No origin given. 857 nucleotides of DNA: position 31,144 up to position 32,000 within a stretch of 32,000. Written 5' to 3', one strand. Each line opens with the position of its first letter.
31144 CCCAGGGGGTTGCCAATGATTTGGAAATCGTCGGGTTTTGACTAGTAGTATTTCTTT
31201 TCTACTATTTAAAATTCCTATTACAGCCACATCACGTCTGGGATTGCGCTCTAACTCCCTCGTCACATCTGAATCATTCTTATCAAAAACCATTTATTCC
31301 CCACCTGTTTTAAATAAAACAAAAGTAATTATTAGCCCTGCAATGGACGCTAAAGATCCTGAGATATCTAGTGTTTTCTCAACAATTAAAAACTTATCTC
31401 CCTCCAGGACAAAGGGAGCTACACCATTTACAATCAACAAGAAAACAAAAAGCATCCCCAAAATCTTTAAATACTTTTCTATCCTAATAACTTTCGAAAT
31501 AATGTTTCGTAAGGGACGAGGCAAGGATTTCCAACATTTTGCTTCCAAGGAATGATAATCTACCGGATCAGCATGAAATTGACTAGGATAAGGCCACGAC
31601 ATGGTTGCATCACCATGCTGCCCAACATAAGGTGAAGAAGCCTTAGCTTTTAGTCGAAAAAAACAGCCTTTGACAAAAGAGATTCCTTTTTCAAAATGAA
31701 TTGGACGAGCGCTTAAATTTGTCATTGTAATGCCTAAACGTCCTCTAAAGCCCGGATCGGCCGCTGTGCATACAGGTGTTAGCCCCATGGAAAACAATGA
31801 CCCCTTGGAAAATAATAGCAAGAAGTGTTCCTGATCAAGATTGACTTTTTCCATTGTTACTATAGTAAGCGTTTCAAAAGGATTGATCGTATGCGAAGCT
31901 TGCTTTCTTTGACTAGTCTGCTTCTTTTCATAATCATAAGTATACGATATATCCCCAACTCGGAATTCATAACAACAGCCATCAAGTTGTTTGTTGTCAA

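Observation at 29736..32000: Three-gene array: dUTPase/dCTP-deaminase-fold protein with a 2-TM tail, NUDIX hydrolase and OYE-like flavoprotein with a Cys cluster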

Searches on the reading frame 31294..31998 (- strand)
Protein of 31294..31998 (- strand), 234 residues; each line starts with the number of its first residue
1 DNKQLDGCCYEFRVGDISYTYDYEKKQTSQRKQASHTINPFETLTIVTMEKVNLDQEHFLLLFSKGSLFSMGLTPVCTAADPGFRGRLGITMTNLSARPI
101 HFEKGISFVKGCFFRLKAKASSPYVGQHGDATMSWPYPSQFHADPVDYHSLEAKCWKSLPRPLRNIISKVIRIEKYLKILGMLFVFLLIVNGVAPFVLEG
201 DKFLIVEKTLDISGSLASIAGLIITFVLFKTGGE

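Call 7: search_protein_families(library=pfam, proteins=[window:31294-31998:-], max_evalue=0.01)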
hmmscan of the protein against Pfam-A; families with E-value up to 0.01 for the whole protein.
window:31294-31998:- (234 aa): 1 family
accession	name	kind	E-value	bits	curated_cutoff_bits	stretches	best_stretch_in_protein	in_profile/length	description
PF22769.1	DCD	-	2.6e-09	37.8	27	1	3-109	24-146/153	dCTP deaminase-like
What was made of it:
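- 31294..32000 (-): Dcd/dUTPase-fold protein with a C-terminal 2-TM hairpin. It is truncated by the window edge; the window holds residues 34-267 of the 267-aa protein P0001. It is a core component. Pfam DCD E 2.6e-9 (call 7).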

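Call 8: search_protein_families(library=padloc, proteins=[window:31294-31998:-], max_evalue=0.01)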
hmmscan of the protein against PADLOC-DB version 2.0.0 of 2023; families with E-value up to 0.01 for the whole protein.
window:31294-31998:- (234 aa): 0 families

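Call 9: search_protein_families(library=ncbifam, proteins=[window:31294-31998:-], max_evalue=0.01)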
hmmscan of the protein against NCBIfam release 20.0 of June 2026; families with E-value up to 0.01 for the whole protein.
window:31294-31998:- (234 aa): 1 family
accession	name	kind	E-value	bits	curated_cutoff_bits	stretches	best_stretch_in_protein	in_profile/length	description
TIGR02274.1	dCTP_deam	equivalog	2.4e-11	43.6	92.8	1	21-128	57-166/180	dCTP deaminase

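Call 12: find_homologous_proteins(query=window:31294-31998:-, max_evalue=0.001)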
Query window:31294-31998:- (234 aa): 39 proteins with E <= 0.001 among 185 candidates.
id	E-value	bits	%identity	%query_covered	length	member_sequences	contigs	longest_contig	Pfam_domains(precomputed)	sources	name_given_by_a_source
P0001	9.8e-155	531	100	100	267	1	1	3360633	PF22769.2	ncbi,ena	-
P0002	3.3e-92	327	65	97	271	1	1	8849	PF22769.2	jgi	-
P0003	7.4e-91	322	62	98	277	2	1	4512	PF22769.2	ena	-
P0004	2.5e-88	314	61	98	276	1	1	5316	PF22769.2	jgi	jgi:dCTP deaminase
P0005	5.2e-87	309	59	99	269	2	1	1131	PF22769.2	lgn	-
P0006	1.7e-84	301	59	98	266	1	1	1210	PF22769.2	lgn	-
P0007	7.4e-84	299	55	99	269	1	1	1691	PF22769.2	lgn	-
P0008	7.5e-84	299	59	98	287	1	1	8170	PF22769.2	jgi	jgi:deoxycytidine triphosphate deaminase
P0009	2.0e-81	291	54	97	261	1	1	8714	PF22769.2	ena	-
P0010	2.2e-80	288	55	93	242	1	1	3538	PF22769.2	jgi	jgi:dCTP deaminase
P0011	4.8e-80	287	55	98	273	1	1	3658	PF22769.2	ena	-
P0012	9.3e-79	282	55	97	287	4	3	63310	PF22769.2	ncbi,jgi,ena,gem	-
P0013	3.9e-76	274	55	97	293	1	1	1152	PF22769.2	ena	-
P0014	1.5e-75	272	55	98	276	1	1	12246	PF22769.2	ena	-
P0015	1.1e-73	266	51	99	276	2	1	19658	PF22769.2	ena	-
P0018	1.7e-67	246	49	100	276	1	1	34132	PF22769.2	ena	-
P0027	3.0e-56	209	47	96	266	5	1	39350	PF22769.2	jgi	-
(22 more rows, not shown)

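Call 13: find_encoding_contigs(protein=P0001, flank=10000, max_places=4)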
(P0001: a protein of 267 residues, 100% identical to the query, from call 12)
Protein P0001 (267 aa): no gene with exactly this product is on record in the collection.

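Call 16: find_related_loci(query=A1, collection=genome_contigs, flank=8000)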
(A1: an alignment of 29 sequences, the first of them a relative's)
Query A1 (267 aa) in genome_contigs; peptide patterns used: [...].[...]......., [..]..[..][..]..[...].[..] (x = any residue, [..] = any of these).
120 stretches matched a pattern; 16 encode a relative of the query (tblastn E <= 1e-3); 16 distinct loci.
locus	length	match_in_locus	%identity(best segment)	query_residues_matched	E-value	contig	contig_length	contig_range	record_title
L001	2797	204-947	44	13-260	3e-65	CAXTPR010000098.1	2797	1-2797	MAG TPA_asm: uncultured Acidobacteriaceae bacterium isolate public_SRR14722132_metawrap_bin.2 genome assembly, contig: p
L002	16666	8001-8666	31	14-233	2e-32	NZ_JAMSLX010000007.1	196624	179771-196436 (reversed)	Hephaestia sp. MAHUQ-44 GCM70023244_44, whole genome shotgun sequence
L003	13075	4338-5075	32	14-258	1e-31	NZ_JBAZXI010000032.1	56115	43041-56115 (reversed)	MAG: Sphingomonas sp. isolate SO_2017_GW1_52 NODE_2996_length_56115_cov_1.595163_OW334_2017, whole genome shotgun sequen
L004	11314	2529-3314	30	3-260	2e-31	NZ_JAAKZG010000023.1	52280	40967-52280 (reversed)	Mesorhizobium zhangyense strain CGMCC 1.15528 23, whole genome shotgun sequence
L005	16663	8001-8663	33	14-232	1e-30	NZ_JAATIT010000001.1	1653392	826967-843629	Sphingopyxis italica strain DSM 25229 Ga0373334_01, whole genome shotgun sequence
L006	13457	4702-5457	30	13-260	1e-30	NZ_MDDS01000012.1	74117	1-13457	Sphingomonas turrisvirgatae strain MCT13 MCT13_NODE_19_length_74117_cov_32.5436_ID_1203, whole genome shotgun sequence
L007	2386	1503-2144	30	13-224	3e-28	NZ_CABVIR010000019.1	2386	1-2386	Pseudomonas fluorescens isolate PS858, whole genome shotgun sequence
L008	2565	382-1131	30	14-259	2e-28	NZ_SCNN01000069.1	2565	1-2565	Mesorhizobium comanense strain 3P27G6 NODE_69_length_2565_cov_8.706770, whole genome shotgun sequence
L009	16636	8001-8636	32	14-219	4e-28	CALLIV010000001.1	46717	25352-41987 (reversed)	MAG TPA_asm: uncultured Rhodospirillales bacterium isolate SRR3901704_bin.7_CONCOCT_v1.1_MAG genome assembly, contig: ER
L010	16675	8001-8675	30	14-237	9e-28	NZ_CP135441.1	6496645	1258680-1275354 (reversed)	Mesorhizobium sp. ISC25 chromosome, complete genome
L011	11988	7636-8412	29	6-263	5e-27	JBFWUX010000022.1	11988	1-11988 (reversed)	MAG: Dehalococcoidia bacterium isolate CA_2019_TPBF_80 NODE_22659_length_11988_cov_17.171571_TPBF, whole genome shotgun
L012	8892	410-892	37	14-175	1e-26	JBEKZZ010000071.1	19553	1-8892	MAG: Bradyrhizobium sp. isolate SPRUCE 81 SPRUCE_81_71, whole genome shotgun sequence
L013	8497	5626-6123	35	11-175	3e-26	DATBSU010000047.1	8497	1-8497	MAG TPA_asm: Methyloceanibacter sp. isolate SMAG_U4165 k141_567670, whole genome shotgun sequence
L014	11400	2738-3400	32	14-227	6e-25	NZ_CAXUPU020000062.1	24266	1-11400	Caballeronia sp. LjRoot29 LJR029c62, whole genome shotgun sequence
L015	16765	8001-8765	29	6-261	9e-31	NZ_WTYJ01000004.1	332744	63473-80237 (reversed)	Croceibacterium xixiisoli strain S36 NODE_4_length_332744, whole genome shotgun sequence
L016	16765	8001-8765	47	14-266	8e-11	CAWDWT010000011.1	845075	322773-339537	MAG: uncultured Alphaproteobacteria bacterium isolate MFD05841.bin.2.12 genome assembly, contig: contig_2235, whole geno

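Call 20: find_encoding_contigs(protein=P0012, flank=10000, max_places=3)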
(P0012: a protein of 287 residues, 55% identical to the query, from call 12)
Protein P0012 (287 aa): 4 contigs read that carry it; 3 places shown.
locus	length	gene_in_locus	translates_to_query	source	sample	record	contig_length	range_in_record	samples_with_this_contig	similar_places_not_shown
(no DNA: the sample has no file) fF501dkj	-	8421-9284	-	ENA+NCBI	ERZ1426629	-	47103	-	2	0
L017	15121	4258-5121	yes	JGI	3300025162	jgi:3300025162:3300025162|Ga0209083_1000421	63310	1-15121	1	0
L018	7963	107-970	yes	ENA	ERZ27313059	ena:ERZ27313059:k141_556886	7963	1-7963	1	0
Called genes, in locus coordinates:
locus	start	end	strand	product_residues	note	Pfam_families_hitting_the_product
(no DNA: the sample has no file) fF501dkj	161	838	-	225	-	PF13489:Methyltransf_23, PF13847:Methyltransf_31 (weak), PF08241:Methyltransf_11, PF08242:Methyltransf_12, PF13649:Methyltransf_25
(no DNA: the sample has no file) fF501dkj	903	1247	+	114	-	PF18924:DUF5674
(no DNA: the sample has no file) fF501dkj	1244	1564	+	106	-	-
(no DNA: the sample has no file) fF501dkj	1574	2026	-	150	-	PF00293:NUDIX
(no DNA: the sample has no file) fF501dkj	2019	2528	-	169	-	-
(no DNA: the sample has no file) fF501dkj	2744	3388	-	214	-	-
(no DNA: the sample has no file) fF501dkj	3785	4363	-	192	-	-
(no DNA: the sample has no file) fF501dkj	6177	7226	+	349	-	-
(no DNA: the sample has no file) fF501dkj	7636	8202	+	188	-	-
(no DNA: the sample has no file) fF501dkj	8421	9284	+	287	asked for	PF22769:DCD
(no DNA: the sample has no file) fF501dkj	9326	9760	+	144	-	PF00293:NUDIX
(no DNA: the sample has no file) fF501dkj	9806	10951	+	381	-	PF00724:Oxidored_FMN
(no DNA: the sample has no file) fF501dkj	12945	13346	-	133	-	-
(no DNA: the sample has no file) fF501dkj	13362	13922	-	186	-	-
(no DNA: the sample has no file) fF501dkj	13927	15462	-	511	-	PF13576:Pentapeptide_3 (faint), PF00805:Pentapeptide (faint), PF23894:LD_SV2 (faint), PF13599:Pentapeptide_4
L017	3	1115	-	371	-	?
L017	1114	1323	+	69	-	-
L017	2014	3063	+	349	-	-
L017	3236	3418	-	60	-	PF07927:HicA_toxin (weak)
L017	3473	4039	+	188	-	-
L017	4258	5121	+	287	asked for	PF22769:DCD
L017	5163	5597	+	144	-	PF00293:NUDIX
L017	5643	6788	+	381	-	PF00724:Oxidored_FMN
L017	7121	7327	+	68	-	-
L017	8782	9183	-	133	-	-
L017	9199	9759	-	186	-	-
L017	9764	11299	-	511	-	PF13576:Pentapeptide_3 (faint), PF00805:Pentapeptide (faint), PF23894:LD_SV2 (faint), PF13599:Pentapeptide_4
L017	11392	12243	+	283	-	-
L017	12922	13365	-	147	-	PF04002:RadC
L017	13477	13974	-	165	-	-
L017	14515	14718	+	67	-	-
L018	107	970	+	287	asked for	PF22769:DCD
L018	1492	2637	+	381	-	PF00724:Oxidored_FMN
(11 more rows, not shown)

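Call 21: find_encoding_contigs(protein=P0018, flank=10000, max_places=2)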
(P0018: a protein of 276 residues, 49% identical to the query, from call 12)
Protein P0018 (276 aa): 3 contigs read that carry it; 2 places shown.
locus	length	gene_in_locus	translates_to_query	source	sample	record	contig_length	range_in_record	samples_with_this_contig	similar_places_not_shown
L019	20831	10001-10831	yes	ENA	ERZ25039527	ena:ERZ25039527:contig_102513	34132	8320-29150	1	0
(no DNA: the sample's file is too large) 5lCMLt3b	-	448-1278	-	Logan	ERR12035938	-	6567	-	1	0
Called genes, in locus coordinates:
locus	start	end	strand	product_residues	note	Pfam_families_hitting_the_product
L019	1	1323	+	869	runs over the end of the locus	PF21423:AhtL-like_1st, PF00384:Molybdopterin, PF01568:Molydop_binding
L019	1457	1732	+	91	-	PF02604:PhdYeFM_antitox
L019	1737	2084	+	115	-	PF05016:ParE_toxin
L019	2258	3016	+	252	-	PF13534:Fer4_17, PF13183:Fer4_8, PF13187:Fer4_9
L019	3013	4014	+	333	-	PF02754:CCG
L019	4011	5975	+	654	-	PF00890:FAD_binding_2, PF01134:GIDA (weak), PF01266:DAO, PF01946:Thi4 (weak), PF07992:Pyr_redox_2, PF12831:FAD_oxidored, PF13450:NAD_binding_8 (weak), PF14697:Fer4_21, +11 more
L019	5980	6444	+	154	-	PF02662:FlpD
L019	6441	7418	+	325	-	PF04432:FrhB_FdhB_C (weak)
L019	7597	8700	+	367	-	PF13187:Fer4_9 (faint), PF13534:Fer4_17 (faint), PF12797:Fer4_2 (faint), PF13237:Fer4_10 (faint), PF00037:Fer4 (faint), PF17179:Fer4_22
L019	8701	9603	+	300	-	PF00175:NAD_binding_1, PF10418:DHODB_Fe-S_bind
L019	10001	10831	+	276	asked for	PF22769:DCD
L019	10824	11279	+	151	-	PF00293:NUDIX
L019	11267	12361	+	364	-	PF00724:Oxidored_FMN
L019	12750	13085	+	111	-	-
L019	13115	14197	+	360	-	-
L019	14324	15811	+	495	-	PF00078:RVT_1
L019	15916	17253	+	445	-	PF01878:EVE (weak), PF27126:NmeDI_C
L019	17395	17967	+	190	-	PF01909:NTP_transf_2 (weak), PF18765:Polbeta (weak)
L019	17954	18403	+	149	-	-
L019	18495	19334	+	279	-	PF05175:MTS, PF13489:Methyltransf_23, PF01209:Ubie_methyltran, PF13847:Methyltransf_31, PF02390:Methyltransf_4, PF08241:Methyltransf_11, PF08242:Methyltransf_12, PF13649:Methyltransf_25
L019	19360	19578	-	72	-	PF15919:HicB_lk_antitox (weak)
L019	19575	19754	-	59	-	PF07927:HicA_toxin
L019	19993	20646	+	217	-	PF08378:NERD, PF01396:Zn_ribbon_Top1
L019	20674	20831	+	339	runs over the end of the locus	PF13521:AAA_28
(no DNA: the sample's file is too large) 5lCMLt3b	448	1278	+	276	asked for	PF22769:DCD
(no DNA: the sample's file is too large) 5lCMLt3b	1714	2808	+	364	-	PF00724:Oxidored_FMN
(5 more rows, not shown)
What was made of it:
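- Some loci lie next to ordinary metabolic genes (for example L019 upstream, call 21).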

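Call 22: find_encoding_contigs(protein=P0027, flank=10000, max_places=2)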
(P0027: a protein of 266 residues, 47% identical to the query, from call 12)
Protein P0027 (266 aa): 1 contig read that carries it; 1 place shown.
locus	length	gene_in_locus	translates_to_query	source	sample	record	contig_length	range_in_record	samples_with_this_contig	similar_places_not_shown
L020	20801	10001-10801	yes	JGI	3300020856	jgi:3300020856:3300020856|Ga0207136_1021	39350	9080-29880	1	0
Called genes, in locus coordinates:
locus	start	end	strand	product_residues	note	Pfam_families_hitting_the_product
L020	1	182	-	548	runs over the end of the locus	PF00072:Response_reg, PF01078:Mg_chelatase (faint), PF00158:Sigma54_activat, PF14532:Sigma54_activ_2, PF00004:AAA (faint), PF07728:AAA_5, PF25601:AAA_lid_14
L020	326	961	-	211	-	PF00072:Response_reg, PF08281:Sigma70_r4_2 (weak), PF00196:GerE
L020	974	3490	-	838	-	PF08448:PAS_4, PF00989:PAS, PF13426:PAS_9, PF08448:PAS_4, PF08447:PAS_3, PF00989:PAS, PF08447:PAS_3, PF08448:PAS_4, +2 more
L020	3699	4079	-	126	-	PF00072:Response_reg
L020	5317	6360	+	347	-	PF00145:DNA_methylase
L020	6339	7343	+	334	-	PF24391:HD-CE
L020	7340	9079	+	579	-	PF24389:ORC-CDC6-like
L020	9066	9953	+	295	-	-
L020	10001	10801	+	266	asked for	PF22769:DCD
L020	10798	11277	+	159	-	PF00293:NUDIX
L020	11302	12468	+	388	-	PF00724:Oxidored_FMN, PF01207:Dus (weak)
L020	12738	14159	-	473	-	PF08401:ArdcN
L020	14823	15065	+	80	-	-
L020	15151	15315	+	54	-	-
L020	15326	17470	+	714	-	PF00145:DNA_methylase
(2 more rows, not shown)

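Call 27: search_solved_structures(query=A1, max_evalue=0.01, show_alignments=3)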
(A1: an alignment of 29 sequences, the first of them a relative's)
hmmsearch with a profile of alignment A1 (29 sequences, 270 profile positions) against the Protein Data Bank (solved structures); distinct sequences matched with E-value up to 0.01: 18.
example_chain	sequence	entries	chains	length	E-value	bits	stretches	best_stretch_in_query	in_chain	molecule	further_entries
8y1w_A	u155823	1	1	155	3.4e-20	75.7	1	11-158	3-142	dCTP deaminase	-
9ln0_A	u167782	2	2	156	2.2e-19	73.1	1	10-158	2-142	dCTP deaminase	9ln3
4xjc_A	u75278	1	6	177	1.7e-10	43.9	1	9-165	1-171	Deoxycytidine triphosphate deaminase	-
2qxx_A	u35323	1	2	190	2.8e-09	39.9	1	9-155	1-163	Deoxycytidine triphosphate deaminase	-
4a6a_A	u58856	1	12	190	9.1e-09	38.2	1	9-155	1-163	DEOXYCYTIDINE TRIPHOSPHATE DEAMINASE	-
2qlp_A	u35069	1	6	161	6.1e-08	35.5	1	9-152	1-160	Deoxycytidine triphosphate deaminase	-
1dut_A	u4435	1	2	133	9e-06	28.4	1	66-140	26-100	DUTP PYROPHOSPHATASE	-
1f7d_A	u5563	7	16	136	9.5e-06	28.3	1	66-140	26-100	POL POLYPROTEIN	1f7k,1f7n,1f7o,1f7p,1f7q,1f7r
2hxd_A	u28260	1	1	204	1.2e-05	28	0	9-56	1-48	dCTP deaminase, dUMP-forming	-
3gf0_A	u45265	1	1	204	1.3e-05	27.9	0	9-56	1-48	dCTP deaminase, dUMP-forming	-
1ogh_A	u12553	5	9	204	1.8e-05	27.4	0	9-56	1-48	BIFUNCTIONAL DEAMINASE/DIPHOSPHATASE | dCTP deaminase, dUMP-forming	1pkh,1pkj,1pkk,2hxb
2yzj_A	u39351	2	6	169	4.3e-05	26.2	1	5-157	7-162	167aa long hypothetical dUTPase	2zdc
2j4h_A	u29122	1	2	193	0.0001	25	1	64-155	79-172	DEOXYCYTIDINE TRIPHOSPHATE DEAMINASE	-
1xs4_A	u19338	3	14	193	0.00019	24.1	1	64-155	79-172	Deoxycytidine triphosphate deaminase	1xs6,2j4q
1xs1_A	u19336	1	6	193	0.00032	23.3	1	64-155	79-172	Deoxycytidine triphosphate deaminase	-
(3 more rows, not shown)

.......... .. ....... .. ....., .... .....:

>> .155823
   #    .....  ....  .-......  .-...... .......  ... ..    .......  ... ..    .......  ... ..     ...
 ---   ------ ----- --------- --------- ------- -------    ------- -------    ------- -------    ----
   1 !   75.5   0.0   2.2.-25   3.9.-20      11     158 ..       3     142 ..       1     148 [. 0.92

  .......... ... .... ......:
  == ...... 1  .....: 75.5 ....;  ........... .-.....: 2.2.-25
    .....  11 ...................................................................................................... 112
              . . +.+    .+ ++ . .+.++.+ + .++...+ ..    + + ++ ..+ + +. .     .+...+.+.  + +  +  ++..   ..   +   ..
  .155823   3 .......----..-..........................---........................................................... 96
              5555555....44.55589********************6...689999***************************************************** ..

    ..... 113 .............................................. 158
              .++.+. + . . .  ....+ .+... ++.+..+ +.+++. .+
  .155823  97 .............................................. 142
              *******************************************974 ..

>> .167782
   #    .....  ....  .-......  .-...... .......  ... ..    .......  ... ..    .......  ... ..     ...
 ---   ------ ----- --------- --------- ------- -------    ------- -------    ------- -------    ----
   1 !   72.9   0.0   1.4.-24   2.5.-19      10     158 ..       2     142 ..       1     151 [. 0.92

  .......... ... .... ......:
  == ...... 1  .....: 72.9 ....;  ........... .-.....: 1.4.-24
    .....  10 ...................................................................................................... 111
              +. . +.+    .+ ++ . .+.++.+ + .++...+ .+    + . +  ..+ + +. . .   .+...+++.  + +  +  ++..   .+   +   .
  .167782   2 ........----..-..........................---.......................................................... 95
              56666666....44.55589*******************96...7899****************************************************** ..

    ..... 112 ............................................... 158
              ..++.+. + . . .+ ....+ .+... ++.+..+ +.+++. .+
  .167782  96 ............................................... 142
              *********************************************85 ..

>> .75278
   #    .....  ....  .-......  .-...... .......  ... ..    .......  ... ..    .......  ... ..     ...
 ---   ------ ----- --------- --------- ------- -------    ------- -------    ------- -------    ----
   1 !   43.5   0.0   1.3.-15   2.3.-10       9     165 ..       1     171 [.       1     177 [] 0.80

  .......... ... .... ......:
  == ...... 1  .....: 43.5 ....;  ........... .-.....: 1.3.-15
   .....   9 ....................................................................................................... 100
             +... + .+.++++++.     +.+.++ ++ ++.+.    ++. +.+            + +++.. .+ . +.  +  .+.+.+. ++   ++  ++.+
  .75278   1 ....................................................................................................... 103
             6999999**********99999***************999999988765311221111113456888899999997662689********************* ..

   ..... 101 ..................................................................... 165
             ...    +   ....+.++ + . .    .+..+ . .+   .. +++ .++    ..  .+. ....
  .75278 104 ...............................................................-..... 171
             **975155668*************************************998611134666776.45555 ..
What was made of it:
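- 31294..32000 (-): A profile search of the PDB gives the best hits to dUTPases 8y1w (3.4e-20) and 9ln0 (call 27).
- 31570..32000 (-): Beta-barrel nucleotide-binding head of the Dcd-fold protein (residues about 34-176). The pocket residues are kept: K98, D114-P-G-F117, N127, K143, Y157, G159-Q-H-G162, W168-P169. The deaminase residues are lost: E138→T124, S111→G99, R115→S103 (E. coli Dcd numbering first). HMM alignment to the PDB dUTPases (call 27).
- On dCTP deaminase (Dcd, EC 3.5.4.13; TIGR02274): PDB profile hits (call 27).
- On Dcd-type monofunctional dUTPase (P45 / T. pacificus dUTPase): The motif reads KGS..S instead of RSS..R (call 27).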

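Call 32: predict_structure(alignment_id=A1)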
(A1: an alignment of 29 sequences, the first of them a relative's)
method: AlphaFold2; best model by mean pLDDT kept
length: 267 residues; sequences in the alignment: 29
mean_pLDDT: 88.1   pTM: 0.73
mean pLDDT of the five models: 88.1, 87.8, 87.5, 84.2, 82.0
residues with pLDDT >= 90: 132; 70-90: 118; 50-70: 12; < 50: 5
segments of 3 or more residues with pLDDT < 50: none
pLDDT, mean of each block of 10 residues (from residue 1): 51 95 97 97 97 90 96 94 97 94 86 94 94 97 97 88 73 83 83 83 87 88 87 88 86 84 66
secondary structure, 60 per line:
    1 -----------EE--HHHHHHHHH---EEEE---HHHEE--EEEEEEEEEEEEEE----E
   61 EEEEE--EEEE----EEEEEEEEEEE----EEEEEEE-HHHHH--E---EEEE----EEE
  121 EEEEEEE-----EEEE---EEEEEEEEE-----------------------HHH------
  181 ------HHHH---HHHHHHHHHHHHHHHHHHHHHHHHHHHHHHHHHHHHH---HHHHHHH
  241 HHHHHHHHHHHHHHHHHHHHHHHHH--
elements in order: H16-24 E28-31 E42-55 E60-65 E68-71 E76-86 E91-97 H99-103 E110-113 E118-127 E133-136 E140-148 H187-190 H194-230 H234-265
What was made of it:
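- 31303..31518 (-): C-terminal helical hairpin with two hydrophobic, predicted transmembrane segments (residues 194-265). AlphaFold2 helices at 194-230 and 234-265 (call 32).
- Checked: The AlphaFold2 model places long helices at 194-230 and 234-265, with overall pLDDT 88 (call 32).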

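Call 34: search_protein_families(library=pfam, proteins=[L012:320-1330:+, L010:9090-10085:+, L017:5643-6788:+, L019:11267-12361:+, L010:7992-8768:+], max_evalue=0.01)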
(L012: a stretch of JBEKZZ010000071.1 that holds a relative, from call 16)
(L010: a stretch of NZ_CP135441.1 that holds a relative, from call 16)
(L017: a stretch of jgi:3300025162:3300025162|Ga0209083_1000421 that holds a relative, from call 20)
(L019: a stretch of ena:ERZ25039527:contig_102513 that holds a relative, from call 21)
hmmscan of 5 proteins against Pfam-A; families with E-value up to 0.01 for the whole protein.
L012:320-1330:+ (336 aa): 4 families
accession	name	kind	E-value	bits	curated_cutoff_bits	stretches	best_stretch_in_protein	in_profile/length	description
PF22769.1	DCD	-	4.5e-13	50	27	1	31-162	2-150/153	dCTP deaminase-like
PF12643.12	MazG-like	-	0.0016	19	27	1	292-331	33-71/85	MazG-like family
PF03819.22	MazG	-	0.0023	18.6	22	1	257-323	9-66/74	MazG nucleotide pyrophosphohydrolase domain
PF07544.18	Med9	-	0.0081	16.6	26.9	0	162-206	7-51/80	RNA polymerase II transcription mediator complex subunit 9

L010:9090-10085:+ (331 aa): 1 family
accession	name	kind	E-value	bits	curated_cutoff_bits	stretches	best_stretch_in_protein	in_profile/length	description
PF00724.26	Oxidored_FMN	-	3.8e-08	33.4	27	1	7-169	12-188/342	NADH:flavin oxidoreductase / NADH oxidase family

L017:5643-6788:+ (381 aa): 2 families
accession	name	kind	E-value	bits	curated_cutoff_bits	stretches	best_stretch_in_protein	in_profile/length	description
PF00724.26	Oxidored_FMN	-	2.6e-46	158.9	27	1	9-328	4-334/342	NADH:flavin oxidoreductase / NADH oxidase family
PF01207.24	Dus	-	0.00025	20.7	20.4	0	280-331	178-232/311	Dihydrouridine synthase (Dus)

L019:11267-12361:+ (364 aa): 2 families
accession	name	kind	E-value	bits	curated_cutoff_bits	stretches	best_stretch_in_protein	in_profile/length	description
PF00724.26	Oxidored_FMN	-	6.8e-45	154.2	27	1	7-328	5-337/342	NADH:flavin oxidoreductase / NADH oxidase family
PF01207.24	Dus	-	6.6e-05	22.6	20.4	1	275-325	176-226/311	Dihydrouridine synthase (Dus)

L010:7992-8768:+ (258 aa): 1 family
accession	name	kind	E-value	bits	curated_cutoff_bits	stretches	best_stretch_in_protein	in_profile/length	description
PF22769.1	DCD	-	2.1e-12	47.9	27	1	4-137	2-152/153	dCTP deaminase-like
